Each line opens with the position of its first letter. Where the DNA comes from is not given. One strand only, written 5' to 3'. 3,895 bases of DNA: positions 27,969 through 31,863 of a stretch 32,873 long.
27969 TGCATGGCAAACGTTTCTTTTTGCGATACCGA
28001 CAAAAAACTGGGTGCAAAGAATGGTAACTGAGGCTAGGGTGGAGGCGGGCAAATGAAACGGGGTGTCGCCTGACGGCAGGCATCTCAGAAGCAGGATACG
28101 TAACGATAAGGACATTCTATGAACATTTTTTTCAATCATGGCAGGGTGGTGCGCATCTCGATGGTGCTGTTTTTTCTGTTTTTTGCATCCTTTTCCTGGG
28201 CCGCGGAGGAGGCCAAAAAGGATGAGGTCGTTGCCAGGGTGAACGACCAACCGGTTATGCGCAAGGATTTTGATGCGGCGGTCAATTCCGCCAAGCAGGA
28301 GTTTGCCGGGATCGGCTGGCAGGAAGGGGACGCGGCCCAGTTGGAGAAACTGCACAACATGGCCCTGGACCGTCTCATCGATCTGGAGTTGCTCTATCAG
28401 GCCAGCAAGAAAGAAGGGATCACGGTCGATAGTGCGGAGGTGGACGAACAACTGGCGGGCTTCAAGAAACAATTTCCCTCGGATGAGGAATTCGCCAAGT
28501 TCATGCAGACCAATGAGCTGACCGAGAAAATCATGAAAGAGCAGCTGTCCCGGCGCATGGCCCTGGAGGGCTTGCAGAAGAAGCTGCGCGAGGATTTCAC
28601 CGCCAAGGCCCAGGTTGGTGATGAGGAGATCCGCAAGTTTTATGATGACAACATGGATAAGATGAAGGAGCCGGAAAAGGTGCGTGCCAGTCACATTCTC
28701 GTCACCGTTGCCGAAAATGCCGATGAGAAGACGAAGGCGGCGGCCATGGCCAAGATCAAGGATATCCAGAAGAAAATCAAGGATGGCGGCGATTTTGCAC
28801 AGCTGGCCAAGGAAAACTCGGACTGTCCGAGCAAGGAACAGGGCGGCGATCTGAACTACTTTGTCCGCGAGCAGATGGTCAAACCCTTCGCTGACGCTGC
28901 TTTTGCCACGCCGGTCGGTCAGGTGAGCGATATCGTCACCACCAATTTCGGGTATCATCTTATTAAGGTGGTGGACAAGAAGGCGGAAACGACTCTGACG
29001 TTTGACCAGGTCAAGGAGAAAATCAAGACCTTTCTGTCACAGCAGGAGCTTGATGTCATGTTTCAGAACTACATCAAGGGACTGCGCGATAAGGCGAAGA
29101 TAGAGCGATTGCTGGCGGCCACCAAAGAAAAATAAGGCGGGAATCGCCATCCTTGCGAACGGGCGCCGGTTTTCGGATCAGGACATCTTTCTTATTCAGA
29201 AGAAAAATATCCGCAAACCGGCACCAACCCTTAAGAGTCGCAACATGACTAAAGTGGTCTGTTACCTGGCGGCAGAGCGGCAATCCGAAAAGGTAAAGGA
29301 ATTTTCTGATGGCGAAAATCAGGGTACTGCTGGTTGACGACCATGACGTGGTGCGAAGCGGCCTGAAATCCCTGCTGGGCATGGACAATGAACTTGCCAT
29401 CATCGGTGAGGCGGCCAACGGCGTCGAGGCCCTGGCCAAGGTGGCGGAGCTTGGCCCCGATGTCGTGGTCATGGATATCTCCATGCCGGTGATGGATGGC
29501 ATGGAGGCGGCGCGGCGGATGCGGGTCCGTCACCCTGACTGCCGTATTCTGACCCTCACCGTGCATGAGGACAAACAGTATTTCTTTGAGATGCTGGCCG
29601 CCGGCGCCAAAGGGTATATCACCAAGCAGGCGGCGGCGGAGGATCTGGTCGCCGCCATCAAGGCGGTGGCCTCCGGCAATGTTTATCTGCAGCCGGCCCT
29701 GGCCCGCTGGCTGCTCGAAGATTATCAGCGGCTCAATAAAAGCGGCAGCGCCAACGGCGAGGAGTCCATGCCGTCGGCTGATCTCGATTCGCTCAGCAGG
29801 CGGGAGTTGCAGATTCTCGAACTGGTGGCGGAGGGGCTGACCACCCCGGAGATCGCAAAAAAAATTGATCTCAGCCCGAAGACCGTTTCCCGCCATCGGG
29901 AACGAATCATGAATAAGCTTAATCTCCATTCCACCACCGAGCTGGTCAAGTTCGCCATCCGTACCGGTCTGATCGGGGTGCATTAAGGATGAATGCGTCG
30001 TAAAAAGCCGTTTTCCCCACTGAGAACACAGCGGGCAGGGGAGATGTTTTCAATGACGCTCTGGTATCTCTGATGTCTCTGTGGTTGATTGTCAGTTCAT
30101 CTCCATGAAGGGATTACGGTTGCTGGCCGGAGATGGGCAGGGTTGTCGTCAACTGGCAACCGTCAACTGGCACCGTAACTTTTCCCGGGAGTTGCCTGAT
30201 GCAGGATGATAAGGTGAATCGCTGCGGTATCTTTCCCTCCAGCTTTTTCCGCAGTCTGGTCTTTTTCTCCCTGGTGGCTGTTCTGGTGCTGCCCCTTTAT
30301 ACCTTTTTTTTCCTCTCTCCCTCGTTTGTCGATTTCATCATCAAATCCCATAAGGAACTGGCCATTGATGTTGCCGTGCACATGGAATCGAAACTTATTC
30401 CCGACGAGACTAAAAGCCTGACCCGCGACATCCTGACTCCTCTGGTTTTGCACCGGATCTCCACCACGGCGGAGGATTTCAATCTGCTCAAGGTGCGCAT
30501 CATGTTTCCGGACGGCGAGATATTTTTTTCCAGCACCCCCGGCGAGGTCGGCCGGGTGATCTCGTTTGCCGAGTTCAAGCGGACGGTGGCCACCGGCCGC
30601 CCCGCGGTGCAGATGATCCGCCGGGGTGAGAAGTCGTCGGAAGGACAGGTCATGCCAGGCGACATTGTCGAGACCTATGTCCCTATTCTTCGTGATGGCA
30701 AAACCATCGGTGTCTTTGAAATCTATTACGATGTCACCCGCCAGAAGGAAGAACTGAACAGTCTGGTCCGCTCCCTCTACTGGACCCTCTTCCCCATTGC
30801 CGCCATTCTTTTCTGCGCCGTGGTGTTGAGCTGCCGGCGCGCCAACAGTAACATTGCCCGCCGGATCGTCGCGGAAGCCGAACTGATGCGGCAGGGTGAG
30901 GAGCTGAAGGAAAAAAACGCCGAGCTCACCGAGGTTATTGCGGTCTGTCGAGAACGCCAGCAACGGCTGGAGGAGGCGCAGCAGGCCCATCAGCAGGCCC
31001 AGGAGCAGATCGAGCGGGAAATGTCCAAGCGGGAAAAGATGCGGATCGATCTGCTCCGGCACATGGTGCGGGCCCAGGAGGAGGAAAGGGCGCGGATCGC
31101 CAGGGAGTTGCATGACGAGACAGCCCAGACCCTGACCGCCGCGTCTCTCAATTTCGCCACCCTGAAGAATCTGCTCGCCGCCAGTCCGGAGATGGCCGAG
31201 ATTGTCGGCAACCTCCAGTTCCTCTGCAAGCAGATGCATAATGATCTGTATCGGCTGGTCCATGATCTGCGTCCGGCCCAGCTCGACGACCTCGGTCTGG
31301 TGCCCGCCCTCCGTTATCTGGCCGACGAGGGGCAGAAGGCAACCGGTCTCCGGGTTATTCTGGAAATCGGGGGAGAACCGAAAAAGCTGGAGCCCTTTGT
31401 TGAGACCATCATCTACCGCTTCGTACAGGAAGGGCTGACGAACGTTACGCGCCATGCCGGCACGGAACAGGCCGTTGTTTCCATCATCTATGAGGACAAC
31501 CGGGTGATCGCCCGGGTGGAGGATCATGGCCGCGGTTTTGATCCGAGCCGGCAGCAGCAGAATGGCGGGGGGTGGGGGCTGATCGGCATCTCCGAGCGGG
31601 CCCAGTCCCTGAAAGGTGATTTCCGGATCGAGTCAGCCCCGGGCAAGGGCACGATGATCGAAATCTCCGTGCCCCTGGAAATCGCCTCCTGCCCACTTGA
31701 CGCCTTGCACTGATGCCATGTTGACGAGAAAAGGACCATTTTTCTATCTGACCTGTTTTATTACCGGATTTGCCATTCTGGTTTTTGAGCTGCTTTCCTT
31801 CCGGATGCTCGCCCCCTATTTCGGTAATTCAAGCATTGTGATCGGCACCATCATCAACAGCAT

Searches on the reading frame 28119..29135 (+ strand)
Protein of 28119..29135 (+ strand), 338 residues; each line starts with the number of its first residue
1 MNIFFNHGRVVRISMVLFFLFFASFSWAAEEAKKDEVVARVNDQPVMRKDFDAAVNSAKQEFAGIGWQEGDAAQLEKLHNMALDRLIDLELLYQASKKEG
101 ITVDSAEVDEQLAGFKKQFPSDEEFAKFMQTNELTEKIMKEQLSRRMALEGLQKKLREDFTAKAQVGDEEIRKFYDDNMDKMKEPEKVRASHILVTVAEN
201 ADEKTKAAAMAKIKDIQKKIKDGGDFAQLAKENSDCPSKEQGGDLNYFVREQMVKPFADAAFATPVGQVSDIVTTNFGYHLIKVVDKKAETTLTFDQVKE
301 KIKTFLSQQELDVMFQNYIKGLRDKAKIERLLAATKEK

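Call 33: search_protein_families(library=pfam, proteins=[window:28119-29135:+], max_evalue=0.001)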
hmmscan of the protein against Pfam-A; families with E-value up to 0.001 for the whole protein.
window:28119-29135:+ (338 aa): 6 families
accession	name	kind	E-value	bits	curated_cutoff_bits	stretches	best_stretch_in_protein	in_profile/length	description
PF13616.12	Rotamase_3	-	2.6e-30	105.8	22.5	1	179-288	7-116/116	PPIC-type PPIASE domain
PF00639.27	Rotamase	-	1e-28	100.6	21.7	1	192-285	1-96/97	PPIC-type PPIASE domain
PF13145.12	Rotamase_2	-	1.2e-21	78.1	27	1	167-300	2-121/121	PPIC-type PPIASE domain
PF13624.11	SurA_N_3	-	4.9e-17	62.7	27.2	1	10-152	13-161/162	SurA-like N-terminal domain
PF13623.11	SurA_N_2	-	7.5e-13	49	28.5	1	11-123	13-134/145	SurA-like N-terminal domain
PF09312.16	SurA_N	-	4.8e-07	30.4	30.8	1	35-148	2-113/118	SurA N-terminal domain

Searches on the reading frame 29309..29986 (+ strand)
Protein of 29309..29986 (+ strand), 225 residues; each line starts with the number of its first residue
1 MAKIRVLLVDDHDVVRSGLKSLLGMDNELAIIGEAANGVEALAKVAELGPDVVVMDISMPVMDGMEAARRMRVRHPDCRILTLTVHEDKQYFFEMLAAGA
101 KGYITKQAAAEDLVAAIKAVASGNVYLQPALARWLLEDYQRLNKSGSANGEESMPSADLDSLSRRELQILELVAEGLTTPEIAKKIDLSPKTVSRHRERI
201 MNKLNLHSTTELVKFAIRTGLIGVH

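Call 33: search_protein_families(library=pfam, proteins=[window:29309-29986:+], max_evalue=0.001)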
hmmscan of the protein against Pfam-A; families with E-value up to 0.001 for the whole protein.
window:29309-29986:+ (225 aa): 9 families
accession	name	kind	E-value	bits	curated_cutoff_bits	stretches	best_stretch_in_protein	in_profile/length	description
PF00072.30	Response_reg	-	2.5e-30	105.3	30.2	1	6-118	1-111/111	Response regulator receiver domain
PF00196.25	GerE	-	2.5e-21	75.5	23.5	1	160-216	1-57/57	Bacterial regulatory proteins, luxR family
PF13384.12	HTH_23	-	3.5e-08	33.5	24.6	1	164-200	5-41/50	Homeodomain-like domain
PF08281.18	Sigma70_r4_2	-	5.6e-07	29.6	25.7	1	159-204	8-54/54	Sigma-70, region 4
PF13551.12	HTH_29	-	1.1e-05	25.9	28.1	1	168-199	3-35/64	Winged helix-turn helix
PF04545.22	Sigma70_r4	-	3e-05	23.9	24.1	1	159-204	2-48/50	Sigma-70, region 4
PF13412.12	HTH_24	-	0.00018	21.5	21.9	1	163-197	2-38/48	Winged helix-turn-helix DNA-binding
PF13518.12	HTH_28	-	0.00046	20.7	25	0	167-199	3-35/52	Helix-turn-helix domain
PF13936.12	HTH_38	-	0.00058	20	27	0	168-196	12-40/44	Helix-turn-helix domain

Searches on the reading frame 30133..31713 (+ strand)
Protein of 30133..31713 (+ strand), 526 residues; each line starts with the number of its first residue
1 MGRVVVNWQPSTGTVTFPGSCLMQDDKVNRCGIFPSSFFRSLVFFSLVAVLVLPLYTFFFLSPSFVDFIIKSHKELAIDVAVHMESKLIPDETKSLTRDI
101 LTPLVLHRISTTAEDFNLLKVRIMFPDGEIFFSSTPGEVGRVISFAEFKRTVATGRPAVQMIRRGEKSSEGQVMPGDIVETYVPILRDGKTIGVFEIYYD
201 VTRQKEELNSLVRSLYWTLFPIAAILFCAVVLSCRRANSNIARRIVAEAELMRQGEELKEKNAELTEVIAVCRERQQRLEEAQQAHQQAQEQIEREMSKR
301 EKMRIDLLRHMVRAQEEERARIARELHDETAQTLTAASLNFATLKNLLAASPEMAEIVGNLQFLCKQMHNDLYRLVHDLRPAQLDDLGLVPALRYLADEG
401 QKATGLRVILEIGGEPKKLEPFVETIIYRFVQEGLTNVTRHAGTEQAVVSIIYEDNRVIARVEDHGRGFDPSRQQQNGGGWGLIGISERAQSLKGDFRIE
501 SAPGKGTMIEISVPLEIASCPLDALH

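Call 33: search_protein_families(library=pfam, proteins=[window:30133-31713:+], max_evalue=0.001)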
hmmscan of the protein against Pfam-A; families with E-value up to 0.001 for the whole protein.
window:30133-31713:+ (526 aa): 3 families
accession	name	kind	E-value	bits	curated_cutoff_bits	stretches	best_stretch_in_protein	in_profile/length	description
PF07730.19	HisKA_3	-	6.3e-14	52.7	24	1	318-384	1-68/68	Histidine kinase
PF02518.31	HATPase_c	-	3.1e-11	44.1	26.4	1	424-516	3-110/111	Histidine kinase-, DNA gyrase B-, and HSP90-like ATPase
PF13581.12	HATPase_c_2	-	0.0002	21.8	27.4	1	431-488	36-107/127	Histidine kinase-like ATPase domain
